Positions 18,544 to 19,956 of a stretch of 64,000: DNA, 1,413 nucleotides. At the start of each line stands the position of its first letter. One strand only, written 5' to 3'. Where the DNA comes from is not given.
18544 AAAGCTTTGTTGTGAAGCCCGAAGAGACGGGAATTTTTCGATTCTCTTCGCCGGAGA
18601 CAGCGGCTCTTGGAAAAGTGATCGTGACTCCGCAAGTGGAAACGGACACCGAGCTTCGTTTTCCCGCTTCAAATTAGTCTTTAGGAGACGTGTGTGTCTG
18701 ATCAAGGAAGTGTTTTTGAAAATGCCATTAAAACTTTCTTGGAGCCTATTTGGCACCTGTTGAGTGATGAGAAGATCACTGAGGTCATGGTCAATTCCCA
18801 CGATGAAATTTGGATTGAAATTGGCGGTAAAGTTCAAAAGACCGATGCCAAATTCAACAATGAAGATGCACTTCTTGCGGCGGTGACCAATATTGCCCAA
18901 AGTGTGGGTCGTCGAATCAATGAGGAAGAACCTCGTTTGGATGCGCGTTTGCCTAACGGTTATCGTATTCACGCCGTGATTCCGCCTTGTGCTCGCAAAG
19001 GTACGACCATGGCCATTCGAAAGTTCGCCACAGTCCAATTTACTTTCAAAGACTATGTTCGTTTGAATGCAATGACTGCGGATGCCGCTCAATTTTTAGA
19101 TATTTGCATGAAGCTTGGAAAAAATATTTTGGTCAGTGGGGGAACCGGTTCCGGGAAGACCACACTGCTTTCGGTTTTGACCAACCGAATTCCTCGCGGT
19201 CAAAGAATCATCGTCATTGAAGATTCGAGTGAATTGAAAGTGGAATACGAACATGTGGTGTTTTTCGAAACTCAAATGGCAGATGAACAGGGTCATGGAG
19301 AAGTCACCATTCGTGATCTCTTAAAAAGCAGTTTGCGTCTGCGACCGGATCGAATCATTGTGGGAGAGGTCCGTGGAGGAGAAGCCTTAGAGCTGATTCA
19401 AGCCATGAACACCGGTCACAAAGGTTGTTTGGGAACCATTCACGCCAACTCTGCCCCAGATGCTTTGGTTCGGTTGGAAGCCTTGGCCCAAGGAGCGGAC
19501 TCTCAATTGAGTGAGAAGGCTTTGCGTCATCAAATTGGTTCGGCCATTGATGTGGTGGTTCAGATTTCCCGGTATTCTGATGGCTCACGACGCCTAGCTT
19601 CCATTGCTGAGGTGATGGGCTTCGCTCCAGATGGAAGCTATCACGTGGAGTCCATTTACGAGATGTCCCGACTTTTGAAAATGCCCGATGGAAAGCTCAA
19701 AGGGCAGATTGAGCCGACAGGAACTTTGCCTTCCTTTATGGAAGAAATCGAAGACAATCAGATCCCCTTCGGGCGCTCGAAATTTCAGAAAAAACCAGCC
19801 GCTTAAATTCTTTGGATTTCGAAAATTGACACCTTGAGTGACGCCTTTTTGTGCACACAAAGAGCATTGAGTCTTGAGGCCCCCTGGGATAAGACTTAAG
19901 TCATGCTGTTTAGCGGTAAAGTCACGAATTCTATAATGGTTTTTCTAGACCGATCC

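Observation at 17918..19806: Stand-alone CpaF/VirB11-type secretion ATPase in a three-gene operon with two small unknown proteins and no pilus/secretion partners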

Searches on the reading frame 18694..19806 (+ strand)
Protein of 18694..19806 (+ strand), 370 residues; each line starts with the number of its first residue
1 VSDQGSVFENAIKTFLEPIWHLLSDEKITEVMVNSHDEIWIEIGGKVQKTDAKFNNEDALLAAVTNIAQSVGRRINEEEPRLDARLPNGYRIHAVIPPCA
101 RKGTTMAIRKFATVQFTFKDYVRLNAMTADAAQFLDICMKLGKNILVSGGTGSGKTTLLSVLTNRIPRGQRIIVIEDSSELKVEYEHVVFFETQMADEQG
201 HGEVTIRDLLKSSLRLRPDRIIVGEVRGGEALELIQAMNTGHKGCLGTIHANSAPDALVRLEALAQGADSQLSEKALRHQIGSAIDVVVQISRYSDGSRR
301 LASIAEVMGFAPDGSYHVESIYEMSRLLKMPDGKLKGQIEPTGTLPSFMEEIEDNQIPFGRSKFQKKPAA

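Call 7: search_protein_families(library=pfam, proteins=[window:18694-19806:+], max_evalue=0.01)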
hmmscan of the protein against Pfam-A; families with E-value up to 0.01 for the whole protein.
window:18694-19806:+ (370 aa): 10 families
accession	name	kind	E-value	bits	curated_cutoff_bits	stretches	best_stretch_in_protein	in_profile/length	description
PF00437.27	T2SSE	-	2.7e-56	191.2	24.9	1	17-293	6-279/370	Type II/IV secretion system protein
PF00005.33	ABC_tran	-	2.5e-05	25.3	25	1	136-308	5-123/137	ABC transporter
PF02492.25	cobW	-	0.00044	20.3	20.7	1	145-188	3-47/180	CobW/HypB/UreG, nucleotide-binding domain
PF13191.12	AAA_16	-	0.00075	20.5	32.6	1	142-176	24-57/167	AAA ATPase domain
PF12775.13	AAA_7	-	0.0011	19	25.8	1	127-172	18-64/181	P-loop containing dynein motor region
PF06414.18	Zeta_toxin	-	0.0019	18.1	22.3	1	144-177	18-52/199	Zeta toxin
PF13238.12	AAA_18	-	0.0042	18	29.4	1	145-204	1-59/128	AAA domain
PF13555.12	AAA_29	-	0.0064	16.7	27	0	140-159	20-39/61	P-loop containing region of AAA domain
PF13401.12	AAA_22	-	0.0083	16.9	27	0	143-199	6-64/130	AAA domain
PF01935.23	DUF87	-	0.0087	16.6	23.2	0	141-175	22-58/220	Helicase HerA, central domain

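Call 9: search_protein_families(library=ncbifam, proteins=[window:18694-19806:+], max_evalue=0.01)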
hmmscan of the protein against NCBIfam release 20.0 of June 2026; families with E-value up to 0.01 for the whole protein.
window:18694-19806:+ (370 aa): 32 families (the best 25 are shown)
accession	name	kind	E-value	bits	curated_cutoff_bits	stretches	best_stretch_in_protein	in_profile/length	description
TIGR03819.1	heli_sec_ATPase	hypoth_equivalog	5e-92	308.7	373.15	1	18-305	54-339/340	TadA family conjugal transfer-associated ATPase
TIGR02782.1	TrbB_P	equivalog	4.9e-72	242.8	304.55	1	18-317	13-302/303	P-type conjugative transfer ATPase TrbB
TIGR02788.1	VirB11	equivalog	6.1e-71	239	249.95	2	129-301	131-303/308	P-type DNA transfer ATPase VirB11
NF010475.0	PRK13900.1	equivalog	8.5e-67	225.6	389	2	131-304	149-322/333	type IV secretion system ATPase VirB11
NF010469.0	PRK13894.1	subfamily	2.4e-63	214.4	508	1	19-320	27-319/320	conjugal transfer ATPase TrbB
NF010407.0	PRK13833.1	subfamily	2.5e-55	188.2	499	1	21-322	24-314/323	conjugal transfer protein TrbB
NF058587.1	archaellum_moto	equivalog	7.3e-44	150.4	550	1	18-261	149-393/527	archaellum flagellar ATPase motor FlaI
NF010425.0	PRK13851.1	equivalog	3.2e-37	128.2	461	2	129-296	149-317/344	type IV secretion system protein VirB11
NF053672.1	bindosome_BasE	exception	1.8e-29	102.9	1000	1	57-305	184-428/512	bindosome assembly system ATPase subunit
NF041000.1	ATPase_ComGA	equivalog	1.8e-20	73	300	1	128-266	113-247/267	competence type IV pilus ATPase ComGA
TIGR01420.1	pilT_fam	subfamily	2.9e-19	69.5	319.1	1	19-263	5-241/343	PilT/PilU family type 4a pilus ATPase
NF007755.0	PRK10436.1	equivalog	2.2e-16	59.6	617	1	126-264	203-335/465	type II secretion system protein GspE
NF053534.1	T4PilAsmATPsTfpB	equivalog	1.5e-15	56.6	850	1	80-264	274-452/584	type IV pilus assembly ATPase TfpB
TIGR02533.1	type_II_gspE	equivalog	5.8e-15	54.9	630.25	1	133-262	233-357/486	type II secretion system ATPase GspE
TIGR02538.1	type_IV_pilB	equivalog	5.4e-14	51.7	675.65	1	131-263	305-431/564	type IV-A pilus assembly ATPase PilB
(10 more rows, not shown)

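Call 10: find_homologous_proteins(query=window:18694-19803:+, max_evalue=1e-20)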
Query window:18694-19803:+ (370 aa): 7999 proteins with E <= 1e-20 among 8000 candidates; the best 120 are listed.
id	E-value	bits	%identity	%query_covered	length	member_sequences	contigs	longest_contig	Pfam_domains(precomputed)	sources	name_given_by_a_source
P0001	1.2e-224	763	93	100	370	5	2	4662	PF00437.27,PF27713.1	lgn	-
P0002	7.4e-224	760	93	100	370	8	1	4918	PF00437.27,PF27713.1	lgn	-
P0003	1.4e-221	753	91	100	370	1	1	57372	PF00437.27,PF27713.1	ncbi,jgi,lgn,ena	jgi:pilus assembly protein CpaF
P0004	3.5e-220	748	91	100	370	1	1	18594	PF00437.27,PF27713.1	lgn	-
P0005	2.7e-209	712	86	100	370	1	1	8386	PF00437.27,PF27713.1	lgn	-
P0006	1.4e-202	690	86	99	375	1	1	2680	PF00437.27,PF00005.34,PF27713.1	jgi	-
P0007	5.1e-202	688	83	100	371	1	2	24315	PF00437.27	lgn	-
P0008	5.7e-202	688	83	100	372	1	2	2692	PF00437.27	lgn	-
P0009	9.0e-202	688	84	99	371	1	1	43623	PF00437.27,PF27713.1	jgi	jgi:pilus assembly protein CpaF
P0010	2.6e-201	686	84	99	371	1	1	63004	PF00437.27,PF27713.1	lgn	-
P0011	1.0e-200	684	84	99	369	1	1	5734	PF00437.27,PF27713.1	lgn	-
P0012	2.0e-200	683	84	100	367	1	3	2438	PF00437.27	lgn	-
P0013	3.3e-200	683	84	99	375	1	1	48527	PF00437.27,PF27713.1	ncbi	-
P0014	1.8e-199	680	82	99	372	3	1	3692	PF00437.27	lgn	-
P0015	3.4e-199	679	83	99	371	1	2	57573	PF00437.27,PF27713.1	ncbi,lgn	ncbi:MAG: CpaF family protein [Bdellovibrionales bacterium]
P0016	4.1e-199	679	83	99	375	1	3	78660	PF00437.27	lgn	-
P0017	9.4e-199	678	82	99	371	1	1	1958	PF00437.27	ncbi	-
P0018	1.1e-198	677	84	99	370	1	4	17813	PF00437.27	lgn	-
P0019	1.2e-198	677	81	100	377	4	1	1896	PF00437.27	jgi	jgi:pilus assembly protein CpaF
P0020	1.2e-198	677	81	99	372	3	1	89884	PF00437.27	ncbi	-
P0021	1.6e-198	677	81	100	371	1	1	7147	PF00437.27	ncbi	-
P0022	1.8e-198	677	82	99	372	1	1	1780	PF00437.27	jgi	jgi:pilus assembly protein CpaF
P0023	7.3e-198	675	82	99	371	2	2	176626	PF00437.27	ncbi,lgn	ncbi:MAG: CpaF family protein [Bdellovibrionales bacterium]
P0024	1.2e-197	674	83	98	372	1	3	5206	PF00437.27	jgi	jgi:pilus assembly protein CpaF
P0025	3.0e-197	673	82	99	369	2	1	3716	PF00437.27,PF27713.1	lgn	-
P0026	3.1e-197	673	83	98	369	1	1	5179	PF00437.27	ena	-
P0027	4.4e-197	672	80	99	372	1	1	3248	PF00437.27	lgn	-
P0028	8.7e-197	671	81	100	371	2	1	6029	PF00437.27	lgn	-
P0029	9.4e-197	671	83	99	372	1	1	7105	PF00437.27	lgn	-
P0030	9.6e-197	671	83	99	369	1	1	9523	PF00437.27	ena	-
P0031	2.1e-196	670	81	100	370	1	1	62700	PF00437.27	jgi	jgi:pilus assembly protein CpaF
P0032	2.8e-196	670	82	100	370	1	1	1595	PF00437.27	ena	-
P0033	3.5e-196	669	82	99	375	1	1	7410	PF00437.27,PF27713.1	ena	-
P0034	6.8e-196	668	81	98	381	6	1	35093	PF00437.27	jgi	-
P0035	7.1e-196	668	80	99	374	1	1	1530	PF00437.27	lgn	-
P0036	7.8e-196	668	82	99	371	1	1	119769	PF00437.27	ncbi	-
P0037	7.9e-196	668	82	98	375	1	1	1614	PF00437.27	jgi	jgi:pilus assembly protein CpaF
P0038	9.3e-196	668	81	99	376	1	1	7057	PF00437.27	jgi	jgi:pilus assembly protein CpaF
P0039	1.0e-195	668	80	99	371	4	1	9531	PF00437.27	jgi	jgi:pilus assembly protein CpaF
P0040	1.5e-195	667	82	99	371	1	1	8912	PF00437.27,PF27713.1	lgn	-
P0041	3.9e-195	666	81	100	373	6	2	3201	PF00437.27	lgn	-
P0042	4.5e-195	666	79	99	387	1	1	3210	PF00437.27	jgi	jgi:pilus assembly protein CpaF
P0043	4.9e-195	666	81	100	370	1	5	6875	PF00437.27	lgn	-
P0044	1.1e-194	664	82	99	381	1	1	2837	PF00437.27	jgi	jgi:pilus assembly protein CpaF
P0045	1.3e-194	664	81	99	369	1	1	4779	PF00437.27,PF27713.1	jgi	jgi:pilus assembly protein CpaF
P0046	1.4e-194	664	81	99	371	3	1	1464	PF00437.27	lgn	-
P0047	1.4e-194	664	82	98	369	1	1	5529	PF00437.27,PF27713.1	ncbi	-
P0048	2.0e-194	664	82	99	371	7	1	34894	PF02492.26,PF00437.27,PF27713.1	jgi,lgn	jgi:pilus assembly protein CpaF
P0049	2.3e-194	663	80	100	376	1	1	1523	PF00437.27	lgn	-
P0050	3.0e-194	663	81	99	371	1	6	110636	PF00437.27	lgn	-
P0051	5.8e-194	662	80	99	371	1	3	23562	PF00437.27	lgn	-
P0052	1.0e-193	661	79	100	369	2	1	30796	PF00437.27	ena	-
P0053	1.6e-193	661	82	97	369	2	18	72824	PF02492.26,PF00437.27,PF27713.1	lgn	-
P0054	1.6e-193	661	80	100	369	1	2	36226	PF00437.27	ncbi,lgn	-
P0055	1.7e-193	660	80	100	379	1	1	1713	PF00437.27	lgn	-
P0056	1.8e-193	660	79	100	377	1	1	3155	PF00437.27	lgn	-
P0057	1.9e-193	660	81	99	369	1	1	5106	PF00437.27,PF27713.1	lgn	-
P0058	2.1e-193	660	80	99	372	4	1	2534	PF00437.27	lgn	-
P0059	2.8e-193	660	79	100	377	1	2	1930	PF00437.27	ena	-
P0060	2.9e-193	660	81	99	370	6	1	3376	PF00437.27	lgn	-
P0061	1.1e-192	658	79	100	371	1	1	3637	PF00437.27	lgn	-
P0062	1.1e-192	658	79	99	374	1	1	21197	PF00437.27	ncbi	-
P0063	1.3e-192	658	80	99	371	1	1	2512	PF00437.27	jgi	jgi:pilus assembly protein CpaF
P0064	1.9e-192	657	80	100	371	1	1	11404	PF00437.27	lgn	-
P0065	2.1e-192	657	80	100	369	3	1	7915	PF00437.27,PF27713.1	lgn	-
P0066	2.5e-192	657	81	98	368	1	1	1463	PF00437.27,PF27713.1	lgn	-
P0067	3.0e-192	656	80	100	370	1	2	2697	PF00437.27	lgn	-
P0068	3.7e-192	656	81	97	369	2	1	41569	PF00437.27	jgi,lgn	jgi:pilus assembly protein CpaF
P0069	5.4e-192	656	79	100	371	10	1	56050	PF00437.27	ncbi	-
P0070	5.8e-192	655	80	98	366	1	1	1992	PF00437.27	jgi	-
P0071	6.8e-192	655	78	100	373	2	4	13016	PF00437.27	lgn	-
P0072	7.1e-192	655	82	97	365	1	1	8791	PF00437.27,PF27713.1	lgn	-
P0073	7.9e-192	655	81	98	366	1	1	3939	PF00437.27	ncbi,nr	ncbi:MAG: CpaF family protein [Bdellovibrionales bacterium]|nr:CpaF family protein [Bdellovibrionale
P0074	9.9e-192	655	80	98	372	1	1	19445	PF00437.27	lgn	-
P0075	1.1e-191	654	79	99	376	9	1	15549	PF00437.27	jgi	jgi:pilus assembly protein CpaF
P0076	1.8e-191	654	81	98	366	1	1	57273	PF00437.27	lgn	-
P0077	2.4e-191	653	79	99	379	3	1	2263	PF00437.27,PF27713.1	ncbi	-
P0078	1.2e-190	651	82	97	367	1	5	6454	PF00437.27,PF27713.1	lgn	-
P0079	1.5e-190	651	79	98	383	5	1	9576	PF00437.27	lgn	-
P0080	1.9e-190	650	81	98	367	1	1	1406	PF00437.27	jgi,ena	-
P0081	3.4e-190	650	79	98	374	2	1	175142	PF00437.27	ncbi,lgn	-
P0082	4.1e-190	649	80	98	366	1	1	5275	PF00437.27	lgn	-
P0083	4.9e-190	649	79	100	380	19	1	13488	PF00437.27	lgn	-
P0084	7.6e-190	648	79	100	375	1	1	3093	PF00437.27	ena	-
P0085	8.0e-190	648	80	98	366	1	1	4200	PF00437.27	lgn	-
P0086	1.4e-189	648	79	100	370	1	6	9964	PF00437.27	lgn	-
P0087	3.5e-189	646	79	98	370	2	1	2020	PF00437.27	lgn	-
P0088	3.7e-189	646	79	100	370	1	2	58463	PF00437.27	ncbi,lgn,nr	ncbi:MAG: CpaF family protein [Bdellovibrionales bacterium]|nr:CpaF family protein [Bdellovibrionale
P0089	4.9e-189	646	80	98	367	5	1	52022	PF00437.27,PF27713.1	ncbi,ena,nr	ncbi:MAG: CpaF family protein [Bdellovibrionales bacterium]|nr:CpaF family protein [Bdellovibrionale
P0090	5.4e-189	646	79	98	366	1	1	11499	PF00437.27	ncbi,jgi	jgi:pilus assembly protein CpaF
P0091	5.8e-189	646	80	98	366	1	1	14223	PF00437.27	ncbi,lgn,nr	ncbi:MAG: CpaF family protein [Bdellovibrionales bacterium]|nr:CpaF family protein [Bdellovibrionale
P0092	9.8e-189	645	80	99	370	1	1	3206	PF00437.27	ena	-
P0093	1.6e-188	644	79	98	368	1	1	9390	PF00437.27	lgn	-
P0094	2.9e-188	643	79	99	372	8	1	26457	PF00437.27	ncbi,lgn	-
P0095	3.4e-188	643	78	98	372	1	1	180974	PF00437.27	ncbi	-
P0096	3.4e-188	643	79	98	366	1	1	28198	PF00437.27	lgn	-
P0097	5.2e-188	642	78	99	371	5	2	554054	PF00437.27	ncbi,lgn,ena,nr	ncbi:MAG: CpaF family protein [Bdellovibrionaceae bacterium]|nr:CpaF family protein [Bdellovibrional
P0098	1.2e-187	641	79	98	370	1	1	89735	PF00437.27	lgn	-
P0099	1.7e-187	641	79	98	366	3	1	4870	PF00437.27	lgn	-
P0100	4.5e-187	639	80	98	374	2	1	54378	PF00437.27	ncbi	-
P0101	8.4e-187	638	78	98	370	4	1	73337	PF00437.27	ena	-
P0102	1.2e-186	638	79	98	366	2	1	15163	PF00437.27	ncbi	-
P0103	3.2e-186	637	77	99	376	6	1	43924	PF00437.27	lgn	-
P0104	9.0e-186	635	78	98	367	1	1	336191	PF00437.27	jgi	-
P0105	1.9e-185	634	77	99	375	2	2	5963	PF00437.27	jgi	jgi:pilus assembly protein CpaF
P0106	2.3e-185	634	78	99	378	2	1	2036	PF00437.27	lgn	-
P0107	4.0e-185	633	77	99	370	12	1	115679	PF00437.27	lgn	-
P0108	7.7e-185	632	76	98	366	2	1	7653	PF00437.27,PF27713.1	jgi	-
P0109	4.9e-184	629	78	98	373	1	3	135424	PF00437.27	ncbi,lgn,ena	-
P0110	5.0e-184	629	76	100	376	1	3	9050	PF00437.27,PF00005.34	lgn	-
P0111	1.1e-183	628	79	97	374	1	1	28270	PF00437.27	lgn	-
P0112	1.2e-183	628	78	97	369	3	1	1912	PF00437.27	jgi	-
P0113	1.9e-183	627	78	98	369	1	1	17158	PF00437.27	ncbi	-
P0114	2.4e-183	627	78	98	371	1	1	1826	PF00437.27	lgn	-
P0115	3.5e-183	627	77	98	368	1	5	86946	PF00437.27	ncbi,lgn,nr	ncbi:MAG: CpaF family protein [Bdellovibrionales bacterium]|nr:CpaF family protein [Bdellovibrionale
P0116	1.1e-182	625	76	100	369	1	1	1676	PF00437.27,PF27713.1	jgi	jgi:pilus assembly protein CpaF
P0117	1.2e-182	625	77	100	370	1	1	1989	PF00437.27,PF27713.1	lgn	-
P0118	2.4e-182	624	76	98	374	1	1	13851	PF00437.27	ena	-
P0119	4.6e-182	623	77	97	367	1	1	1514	PF00437.27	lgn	-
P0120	7.5e-182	622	77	98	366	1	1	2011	PF00437.27,PF27713.1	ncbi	-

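Call 11: find_related_loci(query=window:18694-19803:+, collection=genome_contigs, flank=6000)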
Query window:18694-19803:+ (370 aa) in genome_contigs; peptide patterns used: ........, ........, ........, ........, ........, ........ (x = any residue, [..] = any of these).
128 stretches matched a pattern; 56 encode a relative of the query (tblastn E <= 1e-3); 56 distinct loci.
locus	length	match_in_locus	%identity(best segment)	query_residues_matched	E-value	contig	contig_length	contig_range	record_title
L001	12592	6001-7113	91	1-370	0e+0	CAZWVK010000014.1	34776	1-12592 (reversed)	MAG TPA_asm: uncultured Pseudobdellovibrionaceae bacterium isolate SRP304446_co1_112 genome assembly, contig: NODE_818_l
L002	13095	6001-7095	84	6-370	0e+0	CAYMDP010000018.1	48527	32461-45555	MAG TPA_asm: uncultured Pseudobdellovibrionaceae bacterium isolate SRP329715_co2_48 genome assembly, contig: NODE_1494_l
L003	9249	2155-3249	84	6-370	0e+0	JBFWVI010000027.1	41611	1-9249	MAG: Bdellovibrionales bacterium isolate CA_2019_TPBF_90 NODE_5609_length_41611_cov_11.463866_TPBF, whole genome shotgun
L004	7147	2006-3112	81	2-370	0e+0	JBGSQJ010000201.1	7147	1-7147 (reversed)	MAG: Bdellovibrionales bacterium isolate JTS-AC328 k141_1711354, whole genome shotgun sequence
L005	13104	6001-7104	82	3-370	0e+0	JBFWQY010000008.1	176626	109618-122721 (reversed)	MAG: Bdellovibrionales bacterium isolate CA_2019_TPBF_194 NODE_800_length_176626_cov_11.856560_TPBF, whole genome shotgu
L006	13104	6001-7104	82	3-370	0e+0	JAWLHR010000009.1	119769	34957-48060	MAG: Bdellovibrionales bacterium isolate 30dZY2.bin.76 NODE_298_length_119769_cov_26.868271, whole genome shotgun sequen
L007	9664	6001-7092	82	3-366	0e+0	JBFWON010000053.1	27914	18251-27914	MAG: Bdellovibrionales bacterium isolate CA_2019_TPBF_137 NODE_8747_length_27914_cov_4.867348_TPBF, whole genome shotgun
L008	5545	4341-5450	79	1-370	0e+0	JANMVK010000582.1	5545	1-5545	MAG: Pseudobdellovibrionaceae bacterium isolate SOY_1_B_concoct_198 SOY_1_B_k141_1635047, whole genome shotgun sequence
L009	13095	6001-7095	81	6-370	0e+0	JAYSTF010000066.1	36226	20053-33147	MAG: Pseudobdellovibrionaceae bacterium isolate GFS_12387 GFS_12387_65, whole genome shotgun sequence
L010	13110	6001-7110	79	2-370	0e+0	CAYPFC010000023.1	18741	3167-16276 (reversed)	MAG TPA_asm: uncultured Pseudobdellovibrionaceae bacterium isolate binchicken_co179_51 genome assembly, contig: NODE_611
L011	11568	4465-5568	79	3-370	0e+0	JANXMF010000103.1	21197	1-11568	MAG: Pseudobdellovibrionaceae bacterium isolate 336R_concoct_85_sub 336R_k141_1612266, whole genome shotgun sequence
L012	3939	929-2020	81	1-364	0e+0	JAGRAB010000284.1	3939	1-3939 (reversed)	MAG: Bdellovibrionales bacterium isolate HKST-UBA07 2012-05-30_1_(paired)_contig_326382, whole genome shotgun sequence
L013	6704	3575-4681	80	2-370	0e+0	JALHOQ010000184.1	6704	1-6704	MAG: Bdellovibrionales bacterium isolate bin.161 c_000000037908, whole genome shotgun sequence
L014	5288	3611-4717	79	2-370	0e+0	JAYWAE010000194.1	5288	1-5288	MAG: Pseudobdellovibrionaceae bacterium isolate GL92_UP_concoct_173 GL92_UP_concoct_173_193, whole genome shotgun sequen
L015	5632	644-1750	79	3-370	0e+0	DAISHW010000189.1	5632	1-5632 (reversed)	MAG TPA_asm: Bdellovibrionales bacterium isolate CTOTU2297 NODE_6870_length_5632_cov_3.415277, whole genome shotgun sequ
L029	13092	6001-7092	72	6-370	0e+0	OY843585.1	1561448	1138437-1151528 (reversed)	MAG: Bdellovibrionales bacterium isolate 022bb5af-5c53-4953-82b0-2ef8059d9f16 genome assembly, chromosome: 1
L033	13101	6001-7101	73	1-364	0e+0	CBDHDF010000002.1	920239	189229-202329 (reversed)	MAG: Bdellovibrionales bacterium isolate 0a20605d-1f47-4a01-a9e2-0ce7fd87681e genome assembly, contig: contig_2, whole g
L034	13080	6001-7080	72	4-364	0e+0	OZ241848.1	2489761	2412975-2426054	MAG: Bdellovibrionales bacterium isolate 96141382-e311-45bf-910f-4fc7ba283183 genome assembly, chromosome: 1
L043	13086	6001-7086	66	6-366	4e-163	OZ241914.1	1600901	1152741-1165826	MAG: Bdellovibrionales bacterium isolate eb8004b4-1d74-43c0-9ebf-9648a2bb805a genome assembly, chromosome: 1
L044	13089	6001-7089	66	6-366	2e-162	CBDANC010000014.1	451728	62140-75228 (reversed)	MAG: Bdellovibrionales bacterium isolate 3d431684-cd77-4f27-8ce7-54fcfeee10b2 genome assembly, contig: contig_14, whole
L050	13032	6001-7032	44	16-360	1e-92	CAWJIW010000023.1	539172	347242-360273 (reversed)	MAG: uncultured Acidobacteriaceae bacterium isolate MFD05377.bin.2.21 genome assembly, contig: contig_27412, whole genom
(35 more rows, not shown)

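Call 15: search_protein_families(library=pfam, proteins=[L029:1972-3303:+, L029:3311-4747:+, L029:4855-5907:+, L029:7405-8448:+, L050:3799-4779:+, L050:5716-7065:+, L050:7627-8049:+, L050:8054-8962:+, L050:9243-10583:+, L034:2956-6000:-], max_evalue=0.001)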
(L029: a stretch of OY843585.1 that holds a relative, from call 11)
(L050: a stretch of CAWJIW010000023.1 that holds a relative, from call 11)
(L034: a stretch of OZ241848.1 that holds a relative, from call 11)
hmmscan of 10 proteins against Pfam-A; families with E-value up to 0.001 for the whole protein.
L029:1972-3303:+ (443 aa): 2 families
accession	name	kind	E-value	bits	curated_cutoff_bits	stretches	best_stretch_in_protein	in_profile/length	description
PF05193.26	Peptidase_M16_C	-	2e-34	119.5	23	1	199-374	3-180/181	Peptidase M16 inactive domain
PF00675.25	Peptidase_M16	-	1.7e-25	90.1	22.3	1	44-166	1-123/149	Insulinase (Peptidase family M16)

L029:3311-4747:+ (478 aa): 2 families
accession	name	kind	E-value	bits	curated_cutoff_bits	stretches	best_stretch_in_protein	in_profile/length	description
PF05193.26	Peptidase_M16_C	-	4.4e-27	95.6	23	1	199-376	2-179/181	Peptidase M16 inactive domain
PF00675.25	Peptidase_M16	-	0.00031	21.1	22.3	0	63-170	20-127/149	Insulinase (Peptidase family M16)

L029:4855-5907:+ (350 aa): 2 families
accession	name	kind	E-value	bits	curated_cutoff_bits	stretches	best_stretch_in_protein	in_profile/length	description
PF03951.24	Gln-synt_N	-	4.6e-11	42.6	33.4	1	6-86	6-81/82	Glutamine synthetase, beta-Grasp domain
PF00120.29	Gln-synt_C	-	8.4e-11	42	24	1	96-255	4-161/344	Glutamine synthetase, catalytic domain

L029:7405-8448:+ (347 aa): 1 family
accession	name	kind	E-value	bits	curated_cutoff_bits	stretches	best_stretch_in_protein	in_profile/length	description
PF04754.18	Transposase_31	-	4.7e-23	82.3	21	1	35-201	3-166/203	Putative transposase, YhgA-like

L050:3799-4779:+ (326 aa): 1 family
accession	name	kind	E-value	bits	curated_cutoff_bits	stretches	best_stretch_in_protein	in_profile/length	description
PF00575.29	S1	-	9.8e-23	80.8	22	2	255-296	2-44/74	S1 RNA binding domain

L050:5716-7065:+ (449 aa): 2 families
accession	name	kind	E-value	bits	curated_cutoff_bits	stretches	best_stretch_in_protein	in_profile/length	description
PF00437.27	T2SSE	-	3e-60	204.3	24.9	1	96-373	5-279/370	Type II/IV secretion system protein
PF00005.33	ABC_tran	-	5.9e-05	24.1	25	1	221-332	10-80/137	ABC transporter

L050:7627-8049:+ (140 aa): 1 family
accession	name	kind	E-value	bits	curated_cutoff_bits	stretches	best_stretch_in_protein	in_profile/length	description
PF00482.28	T2SSF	-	1.3e-11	45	25.2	1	1-97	31-123/125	Type II secretion system (T2SS), protein F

L050:8054-8962:+ (302 aa): 1 family
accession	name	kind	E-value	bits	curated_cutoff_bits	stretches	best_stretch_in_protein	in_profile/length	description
PF00482.28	T2SSF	-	4.9e-17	62.5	25.2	1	156-285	1-124/125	Type II secretion system (T2SS), protein F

L050:9243-10583:+ (446 aa): 2 families
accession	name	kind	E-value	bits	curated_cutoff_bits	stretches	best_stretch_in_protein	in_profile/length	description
PF09594.16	GT87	-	9.4e-14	52.2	25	1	258-403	1-148/237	Glycosyltransferase family 87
PF02643.20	DUF192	-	5.7e-13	49.3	27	1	22-117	3-95/96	Uncharacterized ACR, COG1430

L034:2956-6000:- (1014 aa): 2 families
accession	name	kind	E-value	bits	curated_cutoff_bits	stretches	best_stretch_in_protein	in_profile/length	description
PF01564.23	Spermine_synth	-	9.8e-16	58.3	22.9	1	630-766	24-159/186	Spermine/spermidine synthase domain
PF05175.20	MTS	-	0.00063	19.9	23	0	631-759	38-160/170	Methyltransferase small domain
